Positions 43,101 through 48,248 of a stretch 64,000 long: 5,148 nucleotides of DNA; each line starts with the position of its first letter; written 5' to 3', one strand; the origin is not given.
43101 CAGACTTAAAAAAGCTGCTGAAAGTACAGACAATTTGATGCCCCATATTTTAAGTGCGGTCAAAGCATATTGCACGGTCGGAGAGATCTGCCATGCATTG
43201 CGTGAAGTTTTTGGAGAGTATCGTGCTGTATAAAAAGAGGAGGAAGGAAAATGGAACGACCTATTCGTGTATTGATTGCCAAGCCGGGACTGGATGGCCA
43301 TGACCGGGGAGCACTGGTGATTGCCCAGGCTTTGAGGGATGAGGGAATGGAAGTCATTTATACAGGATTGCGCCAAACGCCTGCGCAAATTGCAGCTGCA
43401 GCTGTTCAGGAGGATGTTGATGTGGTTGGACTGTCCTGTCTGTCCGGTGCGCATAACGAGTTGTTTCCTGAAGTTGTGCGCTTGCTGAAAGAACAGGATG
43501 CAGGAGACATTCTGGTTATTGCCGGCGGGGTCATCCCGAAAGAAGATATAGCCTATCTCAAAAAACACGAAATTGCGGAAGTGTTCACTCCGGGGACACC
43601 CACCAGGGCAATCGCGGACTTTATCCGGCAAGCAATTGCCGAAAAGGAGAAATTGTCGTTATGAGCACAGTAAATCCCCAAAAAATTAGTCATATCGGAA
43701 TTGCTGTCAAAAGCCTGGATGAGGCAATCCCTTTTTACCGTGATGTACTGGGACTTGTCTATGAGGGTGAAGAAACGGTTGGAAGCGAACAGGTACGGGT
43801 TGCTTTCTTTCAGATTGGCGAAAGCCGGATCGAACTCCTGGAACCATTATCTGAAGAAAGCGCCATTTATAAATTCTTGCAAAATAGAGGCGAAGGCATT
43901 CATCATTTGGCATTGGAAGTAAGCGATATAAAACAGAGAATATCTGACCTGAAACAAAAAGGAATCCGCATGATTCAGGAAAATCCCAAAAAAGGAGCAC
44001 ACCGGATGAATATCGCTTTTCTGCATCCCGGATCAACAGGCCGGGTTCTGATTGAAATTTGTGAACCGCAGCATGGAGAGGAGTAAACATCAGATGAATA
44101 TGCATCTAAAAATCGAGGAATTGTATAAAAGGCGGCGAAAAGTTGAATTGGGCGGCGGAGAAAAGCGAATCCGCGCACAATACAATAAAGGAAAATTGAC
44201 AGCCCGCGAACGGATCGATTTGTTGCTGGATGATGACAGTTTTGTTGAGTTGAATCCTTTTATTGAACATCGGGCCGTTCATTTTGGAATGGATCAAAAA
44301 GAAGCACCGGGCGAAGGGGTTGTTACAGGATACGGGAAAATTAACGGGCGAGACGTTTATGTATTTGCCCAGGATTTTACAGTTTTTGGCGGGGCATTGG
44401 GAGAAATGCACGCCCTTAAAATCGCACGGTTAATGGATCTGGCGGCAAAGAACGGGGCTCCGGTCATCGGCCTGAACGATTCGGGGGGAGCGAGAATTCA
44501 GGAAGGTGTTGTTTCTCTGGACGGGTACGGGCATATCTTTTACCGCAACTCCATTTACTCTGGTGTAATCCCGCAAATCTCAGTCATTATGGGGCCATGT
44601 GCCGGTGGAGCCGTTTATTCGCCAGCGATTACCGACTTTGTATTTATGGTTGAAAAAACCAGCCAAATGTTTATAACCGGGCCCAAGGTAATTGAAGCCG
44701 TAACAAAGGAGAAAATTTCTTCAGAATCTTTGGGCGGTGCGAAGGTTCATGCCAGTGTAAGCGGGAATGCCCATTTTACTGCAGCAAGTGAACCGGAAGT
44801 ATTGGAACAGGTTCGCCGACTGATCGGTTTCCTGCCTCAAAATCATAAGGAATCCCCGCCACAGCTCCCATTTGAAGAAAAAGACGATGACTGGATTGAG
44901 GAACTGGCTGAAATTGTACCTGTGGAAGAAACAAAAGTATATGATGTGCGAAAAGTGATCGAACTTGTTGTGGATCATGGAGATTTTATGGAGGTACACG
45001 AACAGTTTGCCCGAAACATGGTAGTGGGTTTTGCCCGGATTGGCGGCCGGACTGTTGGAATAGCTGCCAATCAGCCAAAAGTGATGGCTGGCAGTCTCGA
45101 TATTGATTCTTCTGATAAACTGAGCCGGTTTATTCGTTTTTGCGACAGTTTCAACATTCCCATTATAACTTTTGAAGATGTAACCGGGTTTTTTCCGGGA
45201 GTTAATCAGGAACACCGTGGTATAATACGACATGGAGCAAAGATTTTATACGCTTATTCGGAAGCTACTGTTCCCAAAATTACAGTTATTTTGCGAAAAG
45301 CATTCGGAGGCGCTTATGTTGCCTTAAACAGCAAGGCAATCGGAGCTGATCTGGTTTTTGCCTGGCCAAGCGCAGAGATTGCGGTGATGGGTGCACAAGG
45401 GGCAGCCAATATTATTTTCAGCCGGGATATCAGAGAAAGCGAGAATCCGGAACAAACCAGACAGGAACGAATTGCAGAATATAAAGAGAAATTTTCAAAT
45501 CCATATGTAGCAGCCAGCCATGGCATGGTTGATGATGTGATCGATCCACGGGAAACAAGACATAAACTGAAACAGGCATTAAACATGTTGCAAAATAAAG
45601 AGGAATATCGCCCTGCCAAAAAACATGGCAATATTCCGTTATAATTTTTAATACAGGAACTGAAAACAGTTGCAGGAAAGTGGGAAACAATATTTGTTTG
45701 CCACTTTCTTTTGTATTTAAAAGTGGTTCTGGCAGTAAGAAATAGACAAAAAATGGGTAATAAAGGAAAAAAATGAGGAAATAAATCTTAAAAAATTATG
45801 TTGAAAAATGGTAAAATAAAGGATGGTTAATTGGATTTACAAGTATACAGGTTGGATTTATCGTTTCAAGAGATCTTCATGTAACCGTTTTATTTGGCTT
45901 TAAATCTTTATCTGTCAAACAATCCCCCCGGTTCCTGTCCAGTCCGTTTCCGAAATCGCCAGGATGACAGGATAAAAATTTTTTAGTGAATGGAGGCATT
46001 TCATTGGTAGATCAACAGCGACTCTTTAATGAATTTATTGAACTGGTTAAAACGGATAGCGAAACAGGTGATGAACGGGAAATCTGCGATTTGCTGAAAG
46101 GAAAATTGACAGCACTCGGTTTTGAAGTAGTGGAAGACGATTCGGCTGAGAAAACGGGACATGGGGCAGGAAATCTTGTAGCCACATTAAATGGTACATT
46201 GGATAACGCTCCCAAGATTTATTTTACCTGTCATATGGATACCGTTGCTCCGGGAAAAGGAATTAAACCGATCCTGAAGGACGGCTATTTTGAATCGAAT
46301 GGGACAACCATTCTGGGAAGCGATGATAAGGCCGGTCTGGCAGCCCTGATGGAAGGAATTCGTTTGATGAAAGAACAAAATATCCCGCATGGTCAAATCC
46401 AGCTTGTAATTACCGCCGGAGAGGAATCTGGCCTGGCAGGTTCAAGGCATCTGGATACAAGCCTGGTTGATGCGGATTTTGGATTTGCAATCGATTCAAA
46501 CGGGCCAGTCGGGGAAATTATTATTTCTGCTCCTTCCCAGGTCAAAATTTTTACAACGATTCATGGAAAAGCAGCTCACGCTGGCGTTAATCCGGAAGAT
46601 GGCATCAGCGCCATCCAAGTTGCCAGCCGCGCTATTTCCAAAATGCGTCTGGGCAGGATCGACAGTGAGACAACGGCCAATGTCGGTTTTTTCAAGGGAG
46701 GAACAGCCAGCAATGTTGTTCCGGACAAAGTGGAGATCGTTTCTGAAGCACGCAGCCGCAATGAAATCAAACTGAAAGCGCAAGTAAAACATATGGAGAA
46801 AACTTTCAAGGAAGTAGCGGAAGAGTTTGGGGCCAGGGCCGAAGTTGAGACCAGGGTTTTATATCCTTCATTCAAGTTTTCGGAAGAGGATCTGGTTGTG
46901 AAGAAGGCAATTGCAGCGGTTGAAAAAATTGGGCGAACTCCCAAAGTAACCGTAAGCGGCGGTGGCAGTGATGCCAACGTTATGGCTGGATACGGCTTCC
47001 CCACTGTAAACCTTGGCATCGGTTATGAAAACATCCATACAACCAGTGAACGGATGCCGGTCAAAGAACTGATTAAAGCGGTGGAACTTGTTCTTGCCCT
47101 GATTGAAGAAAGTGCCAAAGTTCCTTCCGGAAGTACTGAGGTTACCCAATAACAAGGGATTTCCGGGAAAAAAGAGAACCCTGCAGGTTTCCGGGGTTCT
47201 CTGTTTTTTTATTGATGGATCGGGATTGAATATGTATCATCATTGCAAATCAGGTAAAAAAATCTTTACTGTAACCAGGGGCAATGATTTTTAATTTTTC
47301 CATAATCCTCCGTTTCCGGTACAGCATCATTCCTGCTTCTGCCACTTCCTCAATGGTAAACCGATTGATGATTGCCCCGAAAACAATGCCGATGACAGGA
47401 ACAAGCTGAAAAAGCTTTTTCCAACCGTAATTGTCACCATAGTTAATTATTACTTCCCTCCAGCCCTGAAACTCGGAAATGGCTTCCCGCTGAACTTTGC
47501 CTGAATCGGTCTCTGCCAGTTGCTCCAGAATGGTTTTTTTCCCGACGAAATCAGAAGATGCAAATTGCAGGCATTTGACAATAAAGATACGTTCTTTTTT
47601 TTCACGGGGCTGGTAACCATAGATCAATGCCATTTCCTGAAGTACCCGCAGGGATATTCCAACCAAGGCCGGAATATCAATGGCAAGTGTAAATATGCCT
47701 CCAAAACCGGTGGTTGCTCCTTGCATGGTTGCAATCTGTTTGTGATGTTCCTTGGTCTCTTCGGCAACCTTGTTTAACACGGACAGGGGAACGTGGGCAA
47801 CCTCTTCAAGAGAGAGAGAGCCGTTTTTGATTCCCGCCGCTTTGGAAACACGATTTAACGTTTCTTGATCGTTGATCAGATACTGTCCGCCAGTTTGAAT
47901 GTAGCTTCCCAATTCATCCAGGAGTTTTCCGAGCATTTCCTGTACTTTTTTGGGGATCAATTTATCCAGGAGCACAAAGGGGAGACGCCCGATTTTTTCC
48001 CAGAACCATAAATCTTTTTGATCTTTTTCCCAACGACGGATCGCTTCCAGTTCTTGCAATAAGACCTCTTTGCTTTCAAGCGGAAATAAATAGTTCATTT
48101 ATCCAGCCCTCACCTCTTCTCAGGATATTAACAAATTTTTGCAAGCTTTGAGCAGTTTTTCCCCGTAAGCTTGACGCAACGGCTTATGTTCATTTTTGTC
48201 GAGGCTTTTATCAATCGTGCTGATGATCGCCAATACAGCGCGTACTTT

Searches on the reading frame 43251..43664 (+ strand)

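Call 47: search_protein_families(library=pfam, proteins=[window:43251-43664:+], max_evalue=0.00001)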
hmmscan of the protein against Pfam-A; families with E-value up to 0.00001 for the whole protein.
window:43251-43664:+ (137 aa): 1 family
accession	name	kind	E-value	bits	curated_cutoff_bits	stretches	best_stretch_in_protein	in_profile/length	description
PF02310.24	B12-binding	-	4.6e-26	91.5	32.1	1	6-118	2-116/121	B12 binding domain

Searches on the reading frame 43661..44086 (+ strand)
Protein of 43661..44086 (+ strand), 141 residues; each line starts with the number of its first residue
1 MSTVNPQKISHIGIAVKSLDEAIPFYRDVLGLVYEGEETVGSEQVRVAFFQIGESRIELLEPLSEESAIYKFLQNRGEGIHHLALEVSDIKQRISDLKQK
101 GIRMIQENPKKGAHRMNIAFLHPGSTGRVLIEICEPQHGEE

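Call 48: search_protein_families(library=pfam, proteins=[window:43661-44086:+], max_evalue=0.00001)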
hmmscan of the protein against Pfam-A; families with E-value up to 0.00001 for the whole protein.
window:43661-44086:+ (141 aa): 3 families
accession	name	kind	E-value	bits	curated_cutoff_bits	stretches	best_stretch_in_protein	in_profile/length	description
PF13669.12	Glyoxalase_4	-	2.1e-26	92.8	27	1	11-120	2-109/109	Glyoxalase/Bleomycin resistance protein/Dioxygenase superfamily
PF00903.31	Glyoxalase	-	9.6e-18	65.2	20.6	1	8-122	1-113/121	Glyoxalase/Bleomycin resistance protein/Dioxygenase superfamily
PF13468.12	Glyoxalase_3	-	2.8e-08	34.4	25.1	1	10-134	2-135/176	Glyoxalase-like domain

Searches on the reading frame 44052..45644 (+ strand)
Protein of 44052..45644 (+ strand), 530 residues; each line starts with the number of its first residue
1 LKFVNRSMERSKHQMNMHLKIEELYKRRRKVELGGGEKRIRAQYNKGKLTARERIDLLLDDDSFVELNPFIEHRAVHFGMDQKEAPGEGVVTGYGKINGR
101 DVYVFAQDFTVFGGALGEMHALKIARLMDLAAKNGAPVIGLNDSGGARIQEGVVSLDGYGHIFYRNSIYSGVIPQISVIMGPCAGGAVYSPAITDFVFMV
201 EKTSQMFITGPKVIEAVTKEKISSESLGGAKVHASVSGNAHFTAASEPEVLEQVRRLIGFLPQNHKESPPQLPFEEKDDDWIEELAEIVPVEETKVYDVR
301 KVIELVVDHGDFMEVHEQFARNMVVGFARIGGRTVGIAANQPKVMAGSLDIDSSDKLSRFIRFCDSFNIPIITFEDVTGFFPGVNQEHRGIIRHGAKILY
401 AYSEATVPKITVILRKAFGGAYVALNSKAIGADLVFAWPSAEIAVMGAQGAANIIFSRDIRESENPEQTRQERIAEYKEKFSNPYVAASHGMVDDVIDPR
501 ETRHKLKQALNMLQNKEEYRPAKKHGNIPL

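Call 48: search_protein_families(library=pfam, proteins=[window:44052-45644:+], max_evalue=0.00001)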
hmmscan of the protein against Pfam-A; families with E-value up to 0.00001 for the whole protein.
window:44052-45644:+ (530 aa): 2 families
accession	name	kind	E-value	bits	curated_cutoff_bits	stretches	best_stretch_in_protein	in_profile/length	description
PF01039.27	Carboxyl_trans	-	2.5e-201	670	22.3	1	43-528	2-493/493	Carboxyl transferase domain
PF03255.19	ACCA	-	5.2e-13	49.3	23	1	356-463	135-238/310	Acetyl co-enzyme A carboxylase carboxyltransferase-like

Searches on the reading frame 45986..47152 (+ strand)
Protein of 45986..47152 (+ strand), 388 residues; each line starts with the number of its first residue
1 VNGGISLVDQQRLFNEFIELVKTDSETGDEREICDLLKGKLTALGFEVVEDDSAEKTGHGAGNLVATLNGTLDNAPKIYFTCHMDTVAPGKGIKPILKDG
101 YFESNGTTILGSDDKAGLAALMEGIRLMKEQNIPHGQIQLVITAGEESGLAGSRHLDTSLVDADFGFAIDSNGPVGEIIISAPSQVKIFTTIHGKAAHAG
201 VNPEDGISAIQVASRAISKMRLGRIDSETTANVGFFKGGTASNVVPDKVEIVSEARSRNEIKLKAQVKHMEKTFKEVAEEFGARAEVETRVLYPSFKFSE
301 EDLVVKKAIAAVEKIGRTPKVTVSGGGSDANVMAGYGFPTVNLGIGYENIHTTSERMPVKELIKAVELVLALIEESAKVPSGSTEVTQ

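Call 48: search_protein_families(library=pfam, proteins=[window:45986-47152:+], max_evalue=0.00001)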
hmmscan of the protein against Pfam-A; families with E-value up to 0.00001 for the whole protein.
window:45986-47152:+ (388 aa): 4 families
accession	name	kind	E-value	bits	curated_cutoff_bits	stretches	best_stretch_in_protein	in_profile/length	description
PF01546.33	Peptidase_M20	-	1.1e-21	78.1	24.6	1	80-374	2-205/206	Peptidase family M20/M25/M40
PF07687.19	M20_dimer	-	2e-16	60.3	21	1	191-280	12-105/107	Peptidase dimerisation domain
PF05343.19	Peptidase_M42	-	4.9e-16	59.1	23.2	1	113-171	134-190/292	M42 glutamyl aminopeptidase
PF04389.22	Peptidase_M28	-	6.7e-11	42.7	21.3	1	63-157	1-77/193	Peptidase family M28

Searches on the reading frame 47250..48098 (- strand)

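Call 48: search_protein_families(library=pfam, proteins=[window:47250-48098:-], max_evalue=0.00001)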
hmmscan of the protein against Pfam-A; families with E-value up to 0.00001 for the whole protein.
window:47250-48098:- (282 aa): 1 family
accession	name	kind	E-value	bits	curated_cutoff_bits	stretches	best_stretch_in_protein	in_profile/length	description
PF12787.12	EcsC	-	1.4e-74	251.3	30.4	1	15-265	2-240/240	EcsC protein family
